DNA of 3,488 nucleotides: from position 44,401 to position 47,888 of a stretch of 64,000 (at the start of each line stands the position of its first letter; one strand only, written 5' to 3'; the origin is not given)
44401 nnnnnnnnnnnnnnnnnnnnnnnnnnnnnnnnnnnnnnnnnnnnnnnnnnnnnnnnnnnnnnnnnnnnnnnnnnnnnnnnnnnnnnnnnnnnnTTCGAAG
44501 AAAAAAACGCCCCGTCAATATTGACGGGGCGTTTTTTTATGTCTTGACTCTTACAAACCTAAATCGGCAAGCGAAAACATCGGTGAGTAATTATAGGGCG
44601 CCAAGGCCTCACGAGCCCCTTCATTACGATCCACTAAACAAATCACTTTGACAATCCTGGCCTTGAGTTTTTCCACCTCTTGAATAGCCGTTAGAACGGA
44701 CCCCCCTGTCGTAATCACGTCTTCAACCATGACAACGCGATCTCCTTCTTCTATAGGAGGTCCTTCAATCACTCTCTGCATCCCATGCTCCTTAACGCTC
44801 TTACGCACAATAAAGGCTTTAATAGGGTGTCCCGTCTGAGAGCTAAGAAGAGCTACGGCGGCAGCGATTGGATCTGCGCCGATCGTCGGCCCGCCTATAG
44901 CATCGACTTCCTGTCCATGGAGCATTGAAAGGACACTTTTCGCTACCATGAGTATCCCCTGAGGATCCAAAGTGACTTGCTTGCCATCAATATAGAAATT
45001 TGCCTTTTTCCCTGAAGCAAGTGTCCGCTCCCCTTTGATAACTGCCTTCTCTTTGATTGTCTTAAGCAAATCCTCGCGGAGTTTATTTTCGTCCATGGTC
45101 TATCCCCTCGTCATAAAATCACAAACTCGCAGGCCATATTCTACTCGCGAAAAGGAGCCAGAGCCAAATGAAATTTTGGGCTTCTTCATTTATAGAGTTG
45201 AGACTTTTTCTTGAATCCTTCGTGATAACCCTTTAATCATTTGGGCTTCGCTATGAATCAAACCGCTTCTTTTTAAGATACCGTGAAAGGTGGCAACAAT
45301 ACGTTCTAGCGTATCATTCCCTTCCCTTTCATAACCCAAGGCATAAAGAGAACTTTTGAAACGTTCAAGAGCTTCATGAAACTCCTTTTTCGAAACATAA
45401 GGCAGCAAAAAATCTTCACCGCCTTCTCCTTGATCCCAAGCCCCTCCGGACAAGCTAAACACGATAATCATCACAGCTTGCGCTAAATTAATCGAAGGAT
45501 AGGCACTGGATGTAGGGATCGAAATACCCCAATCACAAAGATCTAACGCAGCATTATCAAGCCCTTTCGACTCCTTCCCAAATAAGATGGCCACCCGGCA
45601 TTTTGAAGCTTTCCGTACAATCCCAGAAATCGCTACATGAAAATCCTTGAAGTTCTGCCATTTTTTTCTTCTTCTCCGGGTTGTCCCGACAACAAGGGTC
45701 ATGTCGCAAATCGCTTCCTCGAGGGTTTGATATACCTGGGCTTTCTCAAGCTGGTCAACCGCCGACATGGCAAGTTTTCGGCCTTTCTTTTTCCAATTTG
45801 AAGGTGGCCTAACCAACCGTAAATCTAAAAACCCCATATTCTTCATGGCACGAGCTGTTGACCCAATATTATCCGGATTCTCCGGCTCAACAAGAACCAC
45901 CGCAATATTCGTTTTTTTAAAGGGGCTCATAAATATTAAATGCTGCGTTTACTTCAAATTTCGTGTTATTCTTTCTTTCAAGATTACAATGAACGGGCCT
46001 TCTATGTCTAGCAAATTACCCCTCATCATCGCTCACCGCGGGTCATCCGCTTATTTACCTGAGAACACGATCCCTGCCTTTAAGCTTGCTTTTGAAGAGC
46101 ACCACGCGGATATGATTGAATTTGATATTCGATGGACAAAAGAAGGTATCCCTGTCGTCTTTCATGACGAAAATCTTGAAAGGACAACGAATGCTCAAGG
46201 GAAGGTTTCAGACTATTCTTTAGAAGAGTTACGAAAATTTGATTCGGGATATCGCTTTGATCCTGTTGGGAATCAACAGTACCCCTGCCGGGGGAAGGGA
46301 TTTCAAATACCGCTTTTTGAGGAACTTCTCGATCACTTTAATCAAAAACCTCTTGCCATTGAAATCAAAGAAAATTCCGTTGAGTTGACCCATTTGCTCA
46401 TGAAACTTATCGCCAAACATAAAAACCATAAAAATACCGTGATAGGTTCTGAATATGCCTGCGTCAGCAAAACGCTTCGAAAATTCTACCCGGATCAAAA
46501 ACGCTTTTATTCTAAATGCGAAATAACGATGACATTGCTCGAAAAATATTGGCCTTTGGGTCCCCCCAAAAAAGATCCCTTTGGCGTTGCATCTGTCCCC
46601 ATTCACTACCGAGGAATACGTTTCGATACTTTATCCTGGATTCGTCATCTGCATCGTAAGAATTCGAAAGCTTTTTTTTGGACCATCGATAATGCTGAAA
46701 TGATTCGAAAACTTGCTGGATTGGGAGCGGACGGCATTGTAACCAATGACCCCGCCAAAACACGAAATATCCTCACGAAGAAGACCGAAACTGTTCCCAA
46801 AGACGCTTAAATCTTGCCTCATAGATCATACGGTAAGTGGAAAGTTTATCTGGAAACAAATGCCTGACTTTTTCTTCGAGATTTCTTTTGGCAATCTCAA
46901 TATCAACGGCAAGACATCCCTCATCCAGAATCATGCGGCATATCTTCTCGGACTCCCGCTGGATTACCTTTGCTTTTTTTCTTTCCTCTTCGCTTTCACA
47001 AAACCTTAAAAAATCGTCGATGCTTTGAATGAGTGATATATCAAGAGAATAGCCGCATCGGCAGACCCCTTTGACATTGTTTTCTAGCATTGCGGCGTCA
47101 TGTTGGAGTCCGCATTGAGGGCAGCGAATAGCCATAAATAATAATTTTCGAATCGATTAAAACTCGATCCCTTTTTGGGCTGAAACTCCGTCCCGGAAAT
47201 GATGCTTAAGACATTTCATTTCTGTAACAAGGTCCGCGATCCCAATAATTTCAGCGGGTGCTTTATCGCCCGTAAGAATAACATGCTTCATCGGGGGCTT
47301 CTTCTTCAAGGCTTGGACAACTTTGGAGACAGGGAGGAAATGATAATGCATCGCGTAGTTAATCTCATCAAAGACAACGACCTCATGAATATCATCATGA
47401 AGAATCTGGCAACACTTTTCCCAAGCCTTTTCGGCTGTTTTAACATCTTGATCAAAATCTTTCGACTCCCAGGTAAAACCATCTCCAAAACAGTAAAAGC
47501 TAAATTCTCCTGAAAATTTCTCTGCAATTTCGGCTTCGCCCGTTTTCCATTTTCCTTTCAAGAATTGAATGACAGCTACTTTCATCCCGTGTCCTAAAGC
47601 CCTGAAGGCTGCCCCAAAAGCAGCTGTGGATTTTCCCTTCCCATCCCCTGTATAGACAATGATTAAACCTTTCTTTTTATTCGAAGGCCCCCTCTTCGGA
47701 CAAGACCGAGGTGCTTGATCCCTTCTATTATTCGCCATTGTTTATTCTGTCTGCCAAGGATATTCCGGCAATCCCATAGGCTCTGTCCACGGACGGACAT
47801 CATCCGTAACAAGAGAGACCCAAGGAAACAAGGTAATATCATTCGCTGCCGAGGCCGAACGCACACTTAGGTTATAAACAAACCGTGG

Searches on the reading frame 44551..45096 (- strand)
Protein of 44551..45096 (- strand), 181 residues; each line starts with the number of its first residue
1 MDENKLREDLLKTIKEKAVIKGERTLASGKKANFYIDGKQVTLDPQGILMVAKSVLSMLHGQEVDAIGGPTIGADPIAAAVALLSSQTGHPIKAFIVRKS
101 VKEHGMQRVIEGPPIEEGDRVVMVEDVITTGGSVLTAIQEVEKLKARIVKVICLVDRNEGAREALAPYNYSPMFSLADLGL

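Call 7: search_protein_families(library=pfam, proteins=[window:44551-45096:-], max_evalue=0.001)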
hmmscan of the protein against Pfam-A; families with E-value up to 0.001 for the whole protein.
window:44551-45096:- (181 aa): 2 families
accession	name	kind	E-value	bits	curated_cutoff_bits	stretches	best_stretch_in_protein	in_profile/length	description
PF00156.33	Pribosyltran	-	1.9e-11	43.9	26.3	1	60-164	23-133/158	Phosphoribosyl transferase domain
PF14681.12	UPRTase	-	4.4e-05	23.5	27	1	117-168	119-172/206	Uracil phosphoribosyltransferase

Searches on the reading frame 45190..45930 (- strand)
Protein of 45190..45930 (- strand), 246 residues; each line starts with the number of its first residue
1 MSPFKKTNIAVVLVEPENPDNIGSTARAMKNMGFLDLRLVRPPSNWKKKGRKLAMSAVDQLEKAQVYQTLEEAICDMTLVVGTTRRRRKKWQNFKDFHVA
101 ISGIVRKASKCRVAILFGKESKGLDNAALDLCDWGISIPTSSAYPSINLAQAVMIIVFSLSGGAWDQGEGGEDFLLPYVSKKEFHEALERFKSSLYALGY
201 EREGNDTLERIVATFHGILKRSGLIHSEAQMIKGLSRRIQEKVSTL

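Call 48: search_protein_families(library=pfam, proteins=[window:45190-45930:-], max_evalue=0.001)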
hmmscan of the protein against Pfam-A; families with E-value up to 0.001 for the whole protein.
window:45190-45930:- (246 aa): 1 family
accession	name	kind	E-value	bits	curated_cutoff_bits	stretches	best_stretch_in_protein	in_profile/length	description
PF00588.24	SpoU_methylase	-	2e-28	99.7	29.7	1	9-157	2-141/142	SpoU rRNA Methylase family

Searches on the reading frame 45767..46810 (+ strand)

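Call 48: search_protein_families(library=pfam, proteins=[window:45767-46810:+], max_evalue=0.001)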
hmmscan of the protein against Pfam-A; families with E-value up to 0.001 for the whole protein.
window:45767-46810:+ (347 aa): 2 families
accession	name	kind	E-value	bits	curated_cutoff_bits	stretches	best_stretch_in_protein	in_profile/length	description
PF03009.23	GDPD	-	9.4e-38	131.1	23.6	1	90-330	1-243/244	Glycerophosphoryl diester phosphodiesterase family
PF13653.12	GDPD_2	-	1.5e-07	32.1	27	1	301-330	1-30/30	Glycerophosphoryl diester phosphodiesterase family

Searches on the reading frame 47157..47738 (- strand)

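Call 48: search_protein_families(library=pfam, proteins=[window:47157-47738:-], max_evalue=0.001)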
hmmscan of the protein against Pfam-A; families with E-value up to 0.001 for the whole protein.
window:47157-47738:- (193 aa): 1 family
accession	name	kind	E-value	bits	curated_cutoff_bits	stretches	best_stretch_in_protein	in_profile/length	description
PF02572.21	CobA_CobO_BtuR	-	3.6e-65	219.8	25.7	1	22-193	1-172/172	ATP:corrinoid adenosyltransferase BtuR/CobO/CobP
